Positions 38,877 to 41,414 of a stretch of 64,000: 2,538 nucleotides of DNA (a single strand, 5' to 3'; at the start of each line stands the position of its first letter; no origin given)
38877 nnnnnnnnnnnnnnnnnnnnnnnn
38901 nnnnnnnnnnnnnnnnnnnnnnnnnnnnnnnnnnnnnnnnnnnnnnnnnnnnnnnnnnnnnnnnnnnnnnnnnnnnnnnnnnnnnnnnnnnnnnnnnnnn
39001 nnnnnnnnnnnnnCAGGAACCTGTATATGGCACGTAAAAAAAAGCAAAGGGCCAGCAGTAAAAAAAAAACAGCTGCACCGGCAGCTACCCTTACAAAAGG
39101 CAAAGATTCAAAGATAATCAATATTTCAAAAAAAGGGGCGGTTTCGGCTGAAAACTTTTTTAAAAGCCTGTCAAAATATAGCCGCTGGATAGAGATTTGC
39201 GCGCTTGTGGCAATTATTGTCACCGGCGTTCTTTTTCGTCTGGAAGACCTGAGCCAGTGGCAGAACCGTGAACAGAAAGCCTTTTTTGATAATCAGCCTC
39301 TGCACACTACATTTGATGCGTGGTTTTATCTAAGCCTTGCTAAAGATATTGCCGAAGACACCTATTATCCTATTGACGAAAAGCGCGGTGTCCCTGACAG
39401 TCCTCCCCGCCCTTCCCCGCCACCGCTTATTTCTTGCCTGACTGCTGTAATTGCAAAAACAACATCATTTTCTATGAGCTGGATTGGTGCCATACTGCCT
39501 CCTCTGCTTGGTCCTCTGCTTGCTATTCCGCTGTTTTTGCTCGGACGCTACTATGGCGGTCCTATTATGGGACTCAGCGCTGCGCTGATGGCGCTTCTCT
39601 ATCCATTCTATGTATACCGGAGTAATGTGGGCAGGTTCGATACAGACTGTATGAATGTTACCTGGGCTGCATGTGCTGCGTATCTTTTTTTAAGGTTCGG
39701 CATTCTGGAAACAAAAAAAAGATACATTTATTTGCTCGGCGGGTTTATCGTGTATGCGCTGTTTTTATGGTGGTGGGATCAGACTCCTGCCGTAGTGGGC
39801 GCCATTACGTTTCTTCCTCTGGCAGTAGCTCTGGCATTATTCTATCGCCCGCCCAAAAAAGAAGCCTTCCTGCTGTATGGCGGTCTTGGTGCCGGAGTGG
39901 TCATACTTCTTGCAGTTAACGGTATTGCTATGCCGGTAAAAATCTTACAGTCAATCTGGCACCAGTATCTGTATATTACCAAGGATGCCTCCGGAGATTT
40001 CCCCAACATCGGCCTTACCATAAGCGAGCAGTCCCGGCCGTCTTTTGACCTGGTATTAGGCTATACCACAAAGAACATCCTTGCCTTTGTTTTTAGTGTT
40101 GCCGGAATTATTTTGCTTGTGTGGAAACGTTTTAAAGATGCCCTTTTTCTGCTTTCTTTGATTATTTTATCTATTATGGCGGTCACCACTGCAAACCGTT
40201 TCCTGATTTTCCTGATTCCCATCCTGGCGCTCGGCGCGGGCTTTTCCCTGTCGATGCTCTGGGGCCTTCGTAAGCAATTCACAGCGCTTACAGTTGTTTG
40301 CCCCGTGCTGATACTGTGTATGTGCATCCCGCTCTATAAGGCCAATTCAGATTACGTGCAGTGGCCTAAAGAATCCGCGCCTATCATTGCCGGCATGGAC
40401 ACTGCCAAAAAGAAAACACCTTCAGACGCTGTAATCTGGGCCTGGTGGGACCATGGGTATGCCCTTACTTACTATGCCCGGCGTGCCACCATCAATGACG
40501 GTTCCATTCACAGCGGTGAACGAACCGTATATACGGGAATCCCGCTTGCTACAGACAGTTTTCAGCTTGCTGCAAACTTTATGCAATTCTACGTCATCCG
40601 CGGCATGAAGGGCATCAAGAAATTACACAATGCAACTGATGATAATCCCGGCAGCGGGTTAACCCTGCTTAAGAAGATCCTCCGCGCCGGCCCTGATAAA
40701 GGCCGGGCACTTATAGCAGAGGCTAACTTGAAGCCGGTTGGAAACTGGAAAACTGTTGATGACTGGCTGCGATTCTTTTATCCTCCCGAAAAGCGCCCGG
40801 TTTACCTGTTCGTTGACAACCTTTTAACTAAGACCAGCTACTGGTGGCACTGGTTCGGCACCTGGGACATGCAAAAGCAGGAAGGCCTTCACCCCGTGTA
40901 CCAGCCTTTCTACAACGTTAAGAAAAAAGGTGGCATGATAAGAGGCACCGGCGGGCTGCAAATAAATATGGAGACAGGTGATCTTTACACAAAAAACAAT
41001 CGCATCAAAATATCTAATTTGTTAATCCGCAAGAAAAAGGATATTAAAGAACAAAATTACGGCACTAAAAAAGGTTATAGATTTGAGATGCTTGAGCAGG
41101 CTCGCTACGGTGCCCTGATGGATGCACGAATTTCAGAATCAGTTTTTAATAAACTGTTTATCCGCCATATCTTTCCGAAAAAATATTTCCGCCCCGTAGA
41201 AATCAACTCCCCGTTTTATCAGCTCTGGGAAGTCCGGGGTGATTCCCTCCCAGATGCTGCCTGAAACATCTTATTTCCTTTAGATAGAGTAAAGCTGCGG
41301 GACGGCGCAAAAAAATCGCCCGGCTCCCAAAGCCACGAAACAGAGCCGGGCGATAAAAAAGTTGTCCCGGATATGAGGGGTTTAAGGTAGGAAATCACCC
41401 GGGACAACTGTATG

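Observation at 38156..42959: N-glycosylation-like module: polyprenyl-P glycosyltransferase + AglB/PglB-type oligosaccharyltransferase + geranylgeranyl-reductase-family flavoprotein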

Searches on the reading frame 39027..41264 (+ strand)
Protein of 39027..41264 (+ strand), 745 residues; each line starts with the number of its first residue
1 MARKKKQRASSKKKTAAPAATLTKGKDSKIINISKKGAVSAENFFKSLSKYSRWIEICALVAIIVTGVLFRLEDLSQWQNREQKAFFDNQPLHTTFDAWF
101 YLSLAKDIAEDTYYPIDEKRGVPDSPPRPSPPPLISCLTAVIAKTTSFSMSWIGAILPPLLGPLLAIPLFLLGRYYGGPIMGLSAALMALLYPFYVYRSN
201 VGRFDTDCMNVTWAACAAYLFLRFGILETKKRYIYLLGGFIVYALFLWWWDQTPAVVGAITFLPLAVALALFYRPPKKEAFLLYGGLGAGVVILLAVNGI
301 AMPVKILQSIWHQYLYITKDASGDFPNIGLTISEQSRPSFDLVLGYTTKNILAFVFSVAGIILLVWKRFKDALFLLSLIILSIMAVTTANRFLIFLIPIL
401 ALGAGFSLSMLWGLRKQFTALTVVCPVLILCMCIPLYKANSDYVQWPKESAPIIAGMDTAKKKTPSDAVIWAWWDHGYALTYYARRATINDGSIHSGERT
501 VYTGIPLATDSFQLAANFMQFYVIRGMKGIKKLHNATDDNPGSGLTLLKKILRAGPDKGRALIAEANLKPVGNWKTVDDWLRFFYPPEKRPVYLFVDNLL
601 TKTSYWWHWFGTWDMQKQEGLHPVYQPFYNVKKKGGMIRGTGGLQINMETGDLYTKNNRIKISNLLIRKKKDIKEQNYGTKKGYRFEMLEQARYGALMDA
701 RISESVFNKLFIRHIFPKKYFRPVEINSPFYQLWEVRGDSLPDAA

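Call 3: search_protein_families(library=pfam, proteins=[window:39027-41264:+], max_evalue=0.01)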
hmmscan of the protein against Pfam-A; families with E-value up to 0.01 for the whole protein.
window:39027-41264:+ (745 aa): 2 families
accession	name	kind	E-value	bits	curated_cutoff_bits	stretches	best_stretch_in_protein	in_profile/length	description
PF02516.20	STT3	-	4.6e-22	79.5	24.5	1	92-412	28-372/405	Oligosaccharyl transferase STT3, N-terminal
PF21436.2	STT3-PglB_core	-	7.9e-11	43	23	1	467-524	2-58/131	STT3/PglB/AglB core domain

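Call 4: search_protein_families(library=ncbifam, proteins=[window:39027-41264:+], max_evalue=0.01)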
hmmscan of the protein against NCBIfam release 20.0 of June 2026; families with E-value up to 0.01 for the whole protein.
window:39027-41264:+ (745 aa): 2 families
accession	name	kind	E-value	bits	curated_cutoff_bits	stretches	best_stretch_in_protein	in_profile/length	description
NF050801.1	ProtGlycPglB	equivalog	8.1e-30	103.9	1300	2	279-531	259-514/713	undecaprenyl-diphosphooligosaccharide--protein glycotransferase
TIGR04154.1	archaeo_STT3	subfamily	4e-07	28.8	450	1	135-297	77-255/831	oligosaccharyl transferase, archaeosortase A system-associated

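Call 5: search_solved_structures(query=window:39027-41264:+, max_evalue=0.01, show_alignments=3)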
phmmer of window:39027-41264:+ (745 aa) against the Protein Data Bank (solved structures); distinct sequences matched with E-value up to 0.01: 4.
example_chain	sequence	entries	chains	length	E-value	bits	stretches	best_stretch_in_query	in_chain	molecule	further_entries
5ogl_A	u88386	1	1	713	9e-19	70.1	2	227-523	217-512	Undecaprenyl-diphosphooligosaccharide--protein glycotransferase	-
6gxc_A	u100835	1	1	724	9.7e-19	69.9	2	227-523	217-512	Undecaprenyl-diphosphooligosaccharide--protein glycotransferase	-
3rce_A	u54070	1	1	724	1.1e-18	69.8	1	227-523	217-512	Oligosaccharide transferase to N-glycosylate proteins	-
3aag_A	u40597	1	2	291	0.00036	21.8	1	469-522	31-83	General glycosylation pathway protein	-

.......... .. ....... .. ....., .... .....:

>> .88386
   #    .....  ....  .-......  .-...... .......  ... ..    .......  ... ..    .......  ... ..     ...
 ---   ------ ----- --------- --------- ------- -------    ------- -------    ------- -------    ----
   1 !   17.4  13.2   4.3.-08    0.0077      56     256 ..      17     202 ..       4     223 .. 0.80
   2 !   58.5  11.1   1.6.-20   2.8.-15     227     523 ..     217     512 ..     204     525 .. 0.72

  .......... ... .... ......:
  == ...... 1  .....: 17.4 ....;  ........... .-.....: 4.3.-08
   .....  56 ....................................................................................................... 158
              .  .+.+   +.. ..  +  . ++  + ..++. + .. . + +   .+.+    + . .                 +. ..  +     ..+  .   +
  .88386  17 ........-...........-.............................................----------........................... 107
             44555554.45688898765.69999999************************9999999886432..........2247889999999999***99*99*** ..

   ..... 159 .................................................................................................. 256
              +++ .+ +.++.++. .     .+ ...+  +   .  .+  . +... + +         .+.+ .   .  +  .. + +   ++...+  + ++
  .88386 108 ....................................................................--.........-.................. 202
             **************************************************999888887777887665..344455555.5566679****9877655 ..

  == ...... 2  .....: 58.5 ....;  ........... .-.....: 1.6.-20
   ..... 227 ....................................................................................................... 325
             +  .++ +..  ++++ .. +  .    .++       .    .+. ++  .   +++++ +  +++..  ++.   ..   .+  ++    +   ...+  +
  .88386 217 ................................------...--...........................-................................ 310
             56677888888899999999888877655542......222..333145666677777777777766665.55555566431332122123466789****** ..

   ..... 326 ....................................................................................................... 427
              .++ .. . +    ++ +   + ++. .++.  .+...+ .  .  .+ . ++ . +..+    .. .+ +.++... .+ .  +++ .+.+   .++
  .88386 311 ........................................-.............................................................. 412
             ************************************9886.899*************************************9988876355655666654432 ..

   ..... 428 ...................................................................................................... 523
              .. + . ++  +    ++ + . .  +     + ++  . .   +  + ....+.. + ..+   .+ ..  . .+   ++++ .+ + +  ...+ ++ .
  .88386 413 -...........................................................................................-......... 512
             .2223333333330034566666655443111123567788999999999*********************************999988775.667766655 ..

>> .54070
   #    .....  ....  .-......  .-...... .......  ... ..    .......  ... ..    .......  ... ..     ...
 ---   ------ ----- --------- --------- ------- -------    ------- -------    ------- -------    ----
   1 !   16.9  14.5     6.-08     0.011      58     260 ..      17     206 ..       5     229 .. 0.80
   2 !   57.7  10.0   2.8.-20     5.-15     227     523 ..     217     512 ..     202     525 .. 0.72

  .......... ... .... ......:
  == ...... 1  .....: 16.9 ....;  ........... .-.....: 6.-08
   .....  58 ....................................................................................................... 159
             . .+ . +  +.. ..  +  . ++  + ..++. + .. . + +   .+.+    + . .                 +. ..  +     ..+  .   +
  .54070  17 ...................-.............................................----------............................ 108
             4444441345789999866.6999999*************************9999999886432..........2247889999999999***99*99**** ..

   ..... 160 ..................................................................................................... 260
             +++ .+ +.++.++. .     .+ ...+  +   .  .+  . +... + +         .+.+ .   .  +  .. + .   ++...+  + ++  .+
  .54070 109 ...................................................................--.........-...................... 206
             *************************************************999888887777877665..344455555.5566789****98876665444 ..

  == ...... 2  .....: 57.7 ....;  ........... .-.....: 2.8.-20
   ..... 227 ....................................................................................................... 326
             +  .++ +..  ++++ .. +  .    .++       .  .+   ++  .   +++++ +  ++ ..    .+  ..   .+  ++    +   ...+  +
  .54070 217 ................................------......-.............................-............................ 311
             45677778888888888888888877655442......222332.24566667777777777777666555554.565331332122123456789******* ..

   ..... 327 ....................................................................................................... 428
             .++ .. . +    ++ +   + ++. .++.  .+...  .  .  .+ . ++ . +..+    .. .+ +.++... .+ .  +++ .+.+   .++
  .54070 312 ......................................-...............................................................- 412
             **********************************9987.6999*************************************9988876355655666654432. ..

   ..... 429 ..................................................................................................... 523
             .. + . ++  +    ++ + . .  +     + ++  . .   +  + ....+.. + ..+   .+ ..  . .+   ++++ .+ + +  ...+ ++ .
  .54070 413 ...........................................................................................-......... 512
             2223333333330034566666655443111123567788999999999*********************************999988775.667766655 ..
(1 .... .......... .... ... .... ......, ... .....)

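Call 7: find_homologous_proteins(query=window:39027-41264:+, max_evalue=0.00001)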
Query window:39027-41264:+ (745 aa): 251 proteins with E <= 0.00001 among 8000 candidates; the best 120 are listed.
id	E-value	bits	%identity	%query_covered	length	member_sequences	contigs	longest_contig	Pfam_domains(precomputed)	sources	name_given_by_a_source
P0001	0.0e+0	1725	100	100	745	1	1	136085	PF02516.21,PF21436.3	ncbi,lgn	-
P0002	0.0e+0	1194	67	100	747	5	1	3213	PF02516.21,PF21436.3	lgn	-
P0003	0.0e+0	1124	63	100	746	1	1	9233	PF02516.21,PF21436.3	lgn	-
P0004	0.0e+0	1117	63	99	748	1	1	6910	PF02516.21,PF21436.3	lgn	-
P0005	0.0e+0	1068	61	100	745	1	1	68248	PF02516.21,PF21436.3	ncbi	-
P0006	1.2e-288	977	56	96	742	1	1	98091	PF02516.21,PF21436.3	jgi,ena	-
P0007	9.6e-287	971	59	93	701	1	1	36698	PF02516.21,PF21436.3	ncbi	ncbi:STT3 domain-containing protein [Thermodesulfobacteriota bacterium]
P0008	2.1e-284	963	55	99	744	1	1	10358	PF02516.21,PF21436.3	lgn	-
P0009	1.1e-283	961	55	98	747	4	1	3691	PF02516.21,PF21436.3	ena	-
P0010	8.4e-283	958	56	93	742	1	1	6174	PF02516.21,PF21436.3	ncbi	-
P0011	6.9e-282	955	56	99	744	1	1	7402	PF02516.21,PF21436.3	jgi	-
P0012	7.9e-282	955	55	99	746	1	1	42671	PF02516.21,PF21436.3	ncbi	-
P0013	2.9e-280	950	55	99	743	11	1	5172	PF02516.21,PF21436.3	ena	-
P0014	5.5e-280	949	58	93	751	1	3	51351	PF02516.21,PF21436.3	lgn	-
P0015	2.1e-279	947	54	99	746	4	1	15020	PF02516.21,PF21436.3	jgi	-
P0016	4.7e-278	942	56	100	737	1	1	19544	PF02516.21,PF21436.3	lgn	-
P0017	6.5e-276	935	55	93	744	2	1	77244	PF02516.21,PF21436.3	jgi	-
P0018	5.5e-275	932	53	99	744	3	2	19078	PF02516.21,PF21436.3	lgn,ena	-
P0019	6.5e-274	929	56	93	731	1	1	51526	PF02516.21,PF21436.3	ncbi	-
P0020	5.7e-273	926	55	90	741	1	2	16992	PF02516.21,PF21436.3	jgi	-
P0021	1.6e-270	917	55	94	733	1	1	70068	PF02516.21,PF21436.3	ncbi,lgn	-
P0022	3.8e-267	906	55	92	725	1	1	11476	PF02516.21,PF21436.3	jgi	-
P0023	1.7e-266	904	56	93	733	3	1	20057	PF02516.21,PF21436.3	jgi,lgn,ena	-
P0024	3.8e-266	903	55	93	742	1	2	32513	PF02516.21,PF21436.3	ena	-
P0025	7.2e-266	902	53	99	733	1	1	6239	PF02516.21,PF21436.3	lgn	-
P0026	5.3e-263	893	52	99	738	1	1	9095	PF02516.21,PF13231.13,PF21436.3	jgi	jgi:hypothetical protein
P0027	8.9e-263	892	54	94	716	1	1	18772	PF02516.21,PF21436.3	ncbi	-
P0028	2.6e-261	887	53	99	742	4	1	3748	PF02516.21,PF21436.3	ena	-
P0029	6.6e-261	886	52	100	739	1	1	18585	PF02516.21,PF21436.3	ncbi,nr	ncbi:MAG: dolichyl-diphosphooligosaccharide--protein glycosyltransferase subunit STT3 [Desulfobacter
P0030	9.9e-261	885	52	99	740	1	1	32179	PF02516.21,PF13231.13,PF21436.3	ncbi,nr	ncbi:MAG: glycosyltransferase family 39 protein [Deltaproteobacteria bacterium]|nr:glycosyltransfera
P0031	4.3e-260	883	56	90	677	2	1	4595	PF02516.21,PF21436.3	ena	-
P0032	4.4e-258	876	52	99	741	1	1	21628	PF02516.21,PF21436.3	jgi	jgi:hypothetical protein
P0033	1.1e-257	875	51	100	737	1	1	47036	PF02516.21,PF21436.3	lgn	-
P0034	3.4e-255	867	52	99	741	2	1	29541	PF02516.21,PF21436.3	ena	-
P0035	1.9e-253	861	52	90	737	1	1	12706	PF02516.21,PF21436.3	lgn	-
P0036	2.6e-249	847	53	93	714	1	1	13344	PF02516.21,PF21436.3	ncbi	-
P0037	2.6e-248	844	51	93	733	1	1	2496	PF02516.21,PF21436.3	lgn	-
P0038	5.2e-248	843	50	99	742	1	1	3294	PF02516.21,PF21436.3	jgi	-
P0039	3.0e-245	834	50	94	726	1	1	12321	PF02516.21,PF21436.3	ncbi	-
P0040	3.2e-244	830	52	93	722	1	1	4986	PF02516.21,PF21436.3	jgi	-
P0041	8.4e-244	829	49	99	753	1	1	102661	PF02516.21,PF21436.3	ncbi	-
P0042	1.7e-243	828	50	99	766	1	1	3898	PF02516.21,PF21436.3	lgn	-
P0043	3.0e-243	827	50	93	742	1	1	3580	PF02516.21,PF21436.3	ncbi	-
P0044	3.0e-243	827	50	99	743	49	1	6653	PF02516.21,PF21436.3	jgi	jgi:hypothetical protein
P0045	5.0e-243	827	50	93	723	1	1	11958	PF02516.21,PF21436.3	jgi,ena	-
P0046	6.8e-243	826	51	94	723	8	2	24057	PF02516.21,PF21436.3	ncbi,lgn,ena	-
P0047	1.1e-242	825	50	98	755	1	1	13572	PF02516.21,PF21436.3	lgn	-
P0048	5.5e-241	820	48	99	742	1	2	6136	PF02516.21,PF21436.3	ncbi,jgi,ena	-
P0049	3.0e-240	817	51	93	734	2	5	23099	PF02516.21,PF21436.3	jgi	jgi:asparagine N-glycosylation enzyme membrane subunit Stt3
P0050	7.8e-240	816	50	98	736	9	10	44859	PF02516.21,PF21436.3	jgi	jgi:dolichyl-diphosphooligosaccharide--protein glycosyltransferase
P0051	1.1e-239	816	48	100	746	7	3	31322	PF02516.21,PF21436.3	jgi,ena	-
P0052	1.2e-239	815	49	99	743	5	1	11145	PF02516.21,PF21436.3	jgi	jgi:hypothetical protein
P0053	1.5e-239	815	49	98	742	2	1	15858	PF02516.21,PF21436.3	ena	-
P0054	1.5e-239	815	47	99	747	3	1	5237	PF02516.21,PF21436.3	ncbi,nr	ncbi:MAG TPA: hypothetical protein EYP57_01175 [Thermodesulfobacteriaceae bacterium]|nr:hypothetical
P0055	1.7e-239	815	49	99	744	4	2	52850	PF02516.21,PF21436.3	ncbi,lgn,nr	ncbi:MAG: hypothetical protein AVO38_09975 [delta proteobacterium ML8_D]|nr:MAG: hypothetical protei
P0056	6.7e-239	813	50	99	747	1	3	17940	PF02516.21,PF21436.3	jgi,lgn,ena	-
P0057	1.3e-238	812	49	99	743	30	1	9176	PF02516.21,PF21436.3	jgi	-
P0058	2.8e-238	811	48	99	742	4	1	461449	PF02516.21,PF21436.3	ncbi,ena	-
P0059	5.9e-238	810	50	93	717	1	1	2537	PF02516.21,PF21436.3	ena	-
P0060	7.1e-238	809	50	92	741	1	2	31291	PF02516.21,PF21436.3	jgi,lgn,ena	-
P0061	1.9e-237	808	48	99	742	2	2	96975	PF02516.21,PF21436.3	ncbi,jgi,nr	ncbi:MAG: hypothetical protein FJ119_00090 [Deltaproteobacteria bacterium]|nr:hypothetical protein [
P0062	1.8e-236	805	50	94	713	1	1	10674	PF02516.21,PF21436.3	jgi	-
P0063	2.8e-236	804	52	92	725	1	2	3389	PF02516.21,PF21436.3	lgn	-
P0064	3.7e-235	801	49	99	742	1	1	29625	PF02516.21,PF21436.3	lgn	-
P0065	7.6e-235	799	47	99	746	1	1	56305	PF02516.21,PF21436.3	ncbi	-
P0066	1.5e-234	799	50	92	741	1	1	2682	PF02516.21,PF21436.3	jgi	-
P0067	8.6e-234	796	48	93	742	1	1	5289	PF02516.21,PF21436.3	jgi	jgi:dolichyl-diphosphooligosaccharide--protein glycosyltransferase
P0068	2.1e-233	795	47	99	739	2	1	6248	PF02516.21,PF21436.3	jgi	-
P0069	3.0e-233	794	48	92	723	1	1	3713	PF02516.21,PF21436.3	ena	-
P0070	6.3e-232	790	47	99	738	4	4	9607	PF02516.21,PF21436.3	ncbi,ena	-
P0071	1.8e-230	785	47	94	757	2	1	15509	PF02516.21,PF21436.3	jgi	jgi:hypothetical protein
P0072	1.0e-229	783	48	96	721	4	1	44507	PF02516.21,PF21436.3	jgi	jgi:hypothetical protein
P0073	7.7e-228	776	50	94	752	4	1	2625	PF02516.21,PF21436.3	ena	-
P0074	2.0e-227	775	47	98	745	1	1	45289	PF02516.21,PF21436.3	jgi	-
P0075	4.4e-227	774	48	94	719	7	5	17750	PF02516.21,PF21436.3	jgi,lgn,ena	-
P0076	1.5e-225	769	45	99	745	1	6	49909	PF02516.21,PF21436.3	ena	-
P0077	6.3e-225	767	45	99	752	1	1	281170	PF02516.21,PF21436.3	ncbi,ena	-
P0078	2.0e-224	765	45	99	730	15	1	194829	PF02516.21,PF21436.3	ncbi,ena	-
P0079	2.5e-224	765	45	99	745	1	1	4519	PF02516.21,PF21436.3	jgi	jgi:hypothetical protein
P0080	2.7e-224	765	47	99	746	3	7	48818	PF02516.21,PF21436.3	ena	-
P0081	3.1e-224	764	46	99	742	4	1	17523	PF02516.21,PF21436.3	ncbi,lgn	ncbi:MAG: STT3 domain-containing protein [Desulfurivibrionaceae bacterium]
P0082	8.9e-224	763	46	99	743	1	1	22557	PF02516.21,PF21436.3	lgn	-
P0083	1.4e-223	762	46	100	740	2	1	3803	PF02516.21,PF21436.3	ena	-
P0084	2.0e-223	762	48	94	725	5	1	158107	PF02516.21,PF21436.3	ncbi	-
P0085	2.3e-223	762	48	94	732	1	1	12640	PF02516.21,PF21436.3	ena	-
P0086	3.7e-223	761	49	94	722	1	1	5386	PF27869.1,PF02516.21,PF21436.3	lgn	-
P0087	8.2e-223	760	47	99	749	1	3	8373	PF02516.21,PF21436.3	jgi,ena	-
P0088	1.5e-222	759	47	94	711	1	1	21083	PF02516.21,PF21436.3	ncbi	-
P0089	2.5e-222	758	45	100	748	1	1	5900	PF02516.21,PF21436.3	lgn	-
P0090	3.4e-222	758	46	93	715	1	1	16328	PF02516.21,PF21436.3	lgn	-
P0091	9.3e-222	756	47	93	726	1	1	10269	PF02516.21,PF21436.3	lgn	-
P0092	3.4e-221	754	46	99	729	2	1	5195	PF02516.21,PF21436.3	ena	-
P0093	4.4e-220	751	47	92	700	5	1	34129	PF02516.21,PF21436.3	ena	-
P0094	9.9e-220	749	45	99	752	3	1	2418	PF02516.21,PF21436.3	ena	-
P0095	2.1e-219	748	46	93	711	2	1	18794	PF02516.21,PF21436.3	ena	-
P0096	9.0e-219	746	46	92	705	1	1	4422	PF02516.21,PF21436.3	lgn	-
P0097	2.3e-218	745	46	99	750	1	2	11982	PF02516.21,PF21436.3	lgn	-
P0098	3.4e-218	744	45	93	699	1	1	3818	PF02516.21,PF21436.3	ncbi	-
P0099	4.0e-218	744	47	93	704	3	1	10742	PF02516.21,PF21436.3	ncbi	ncbi:MAG: STT3 domain-containing protein, partial [Desulfobia sp.]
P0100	7.7e-218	743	44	99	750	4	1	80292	PF02516.21,PF21436.3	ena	-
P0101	2.3e-216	738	45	99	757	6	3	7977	PF02516.21,PF21436.3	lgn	-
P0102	7.1e-216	737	45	95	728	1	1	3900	PF02516.21,PF21436.3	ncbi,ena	-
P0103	1.4e-215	736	46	93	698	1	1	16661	PF02516.21,PF21436.3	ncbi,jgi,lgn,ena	-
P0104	2.1e-215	735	46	93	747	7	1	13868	PF02516.21,PF21436.3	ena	-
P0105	4.5e-215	734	45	93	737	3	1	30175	PF02516.21,PF21436.3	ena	-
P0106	4.6e-215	734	45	99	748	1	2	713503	PF02516.21,PF21436.3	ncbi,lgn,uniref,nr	ncbi:hypothetical protein G3N55_04850 [Dissulfurirhabdus thermomarina]|uniref:Glycosyltransferase Rg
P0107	6.4e-215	734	44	98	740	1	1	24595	PF02516.21,PF21436.3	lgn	-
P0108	7.2e-215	733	46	92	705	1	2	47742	PF02516.21,PF21436.3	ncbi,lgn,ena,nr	ncbi:MAG TPA: hypothetical protein EYP57_00565 [Thermodesulfobacteriaceae bacterium]|nr:hypothetical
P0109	1.8e-214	732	45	93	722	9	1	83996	PF02516.21,PF21436.3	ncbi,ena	-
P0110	4.7e-214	731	44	99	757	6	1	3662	PF02516.21,PF21436.3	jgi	jgi:dolichyl-diphosphooligosaccharide--protein glycosyltransferase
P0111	1.8e-213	729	44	93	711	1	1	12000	PF02516.21,PF21436.3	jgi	jgi:dolichyl-diphosphooligosaccharide--protein glycosyltransferase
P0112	2.7e-213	728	46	93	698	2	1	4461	PF02516.21,PF21436.3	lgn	-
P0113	1.0e-212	726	46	93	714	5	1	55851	PF02516.21,PF21436.3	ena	-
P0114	1.6e-212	726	46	91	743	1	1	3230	PF02516.21,PF21436.3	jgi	jgi:hypothetical protein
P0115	2.8e-212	725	52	81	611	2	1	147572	PF02516.21,PF13231.13,PF21436.3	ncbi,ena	-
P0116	2.9e-212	725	53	81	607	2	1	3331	PF02516.21,PF21436.3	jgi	jgi:dolichyl-diphosphooligosaccharide--protein glycosyltransferase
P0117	3.1e-212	725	46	92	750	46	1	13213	PF02516.21,PF21436.3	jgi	-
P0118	3.9e-212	724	46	93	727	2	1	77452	PF02516.21,PF21436.3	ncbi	-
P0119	2.6e-211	722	46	99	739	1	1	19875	PF02516.21,PF21436.3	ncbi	-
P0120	4.1e-211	721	46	93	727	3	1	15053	PF02516.21,PF21436.3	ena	-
